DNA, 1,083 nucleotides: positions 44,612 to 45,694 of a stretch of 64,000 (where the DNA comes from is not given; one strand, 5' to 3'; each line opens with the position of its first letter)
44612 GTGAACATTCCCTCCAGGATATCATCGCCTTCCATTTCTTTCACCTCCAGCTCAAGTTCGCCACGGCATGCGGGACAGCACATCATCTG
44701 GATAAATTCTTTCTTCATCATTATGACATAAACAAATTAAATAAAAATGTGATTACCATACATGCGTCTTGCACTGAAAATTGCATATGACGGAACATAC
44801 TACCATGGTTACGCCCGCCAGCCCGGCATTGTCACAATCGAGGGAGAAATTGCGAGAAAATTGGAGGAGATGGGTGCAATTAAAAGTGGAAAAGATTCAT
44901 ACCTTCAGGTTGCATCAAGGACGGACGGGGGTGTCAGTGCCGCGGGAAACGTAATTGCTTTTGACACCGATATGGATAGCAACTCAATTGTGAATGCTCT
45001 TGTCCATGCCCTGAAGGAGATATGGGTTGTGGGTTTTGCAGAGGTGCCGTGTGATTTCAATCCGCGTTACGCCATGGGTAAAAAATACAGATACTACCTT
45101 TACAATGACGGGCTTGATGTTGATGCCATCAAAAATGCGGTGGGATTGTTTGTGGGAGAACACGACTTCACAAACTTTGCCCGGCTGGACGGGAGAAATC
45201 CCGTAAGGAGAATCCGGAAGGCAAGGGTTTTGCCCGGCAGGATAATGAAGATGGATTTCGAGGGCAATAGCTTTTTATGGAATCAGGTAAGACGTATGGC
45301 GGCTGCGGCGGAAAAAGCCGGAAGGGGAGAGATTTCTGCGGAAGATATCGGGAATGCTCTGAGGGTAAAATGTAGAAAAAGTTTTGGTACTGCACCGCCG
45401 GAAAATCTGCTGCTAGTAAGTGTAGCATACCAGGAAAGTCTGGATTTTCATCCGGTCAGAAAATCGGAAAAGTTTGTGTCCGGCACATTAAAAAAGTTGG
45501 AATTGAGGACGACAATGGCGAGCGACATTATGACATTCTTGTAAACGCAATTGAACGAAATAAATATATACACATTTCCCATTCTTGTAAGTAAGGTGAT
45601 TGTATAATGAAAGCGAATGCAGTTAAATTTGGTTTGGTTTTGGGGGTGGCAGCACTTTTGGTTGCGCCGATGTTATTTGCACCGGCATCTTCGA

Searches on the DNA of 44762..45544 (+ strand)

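Call 89: search_rna_families(sources=[L059, L060, L061, L063, L066], threshold=evalue, max_evalue=0.01)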
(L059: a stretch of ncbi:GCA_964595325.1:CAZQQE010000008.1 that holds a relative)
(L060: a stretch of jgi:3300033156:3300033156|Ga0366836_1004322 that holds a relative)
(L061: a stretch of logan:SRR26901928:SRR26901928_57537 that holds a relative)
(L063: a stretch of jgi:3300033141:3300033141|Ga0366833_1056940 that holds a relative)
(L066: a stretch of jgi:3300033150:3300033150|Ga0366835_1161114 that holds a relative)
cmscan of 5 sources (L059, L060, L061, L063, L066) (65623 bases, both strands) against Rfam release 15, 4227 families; matches with E-value up to 0.01: 3.
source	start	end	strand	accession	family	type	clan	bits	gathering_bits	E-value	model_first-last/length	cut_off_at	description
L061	5691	5763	+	RF00005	tRNA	Gene; tRNA;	CL00001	55.4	29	3.4e-09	1-71/71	no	tRNA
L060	5979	6051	+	RF00005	tRNA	Gene; tRNA;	CL00001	53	29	1.5e-08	1-71/71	no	tRNA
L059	3666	3738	+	RF00005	tRNA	Gene; tRNA;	CL00001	51.3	29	4.5e-08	1-71/71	no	tRNA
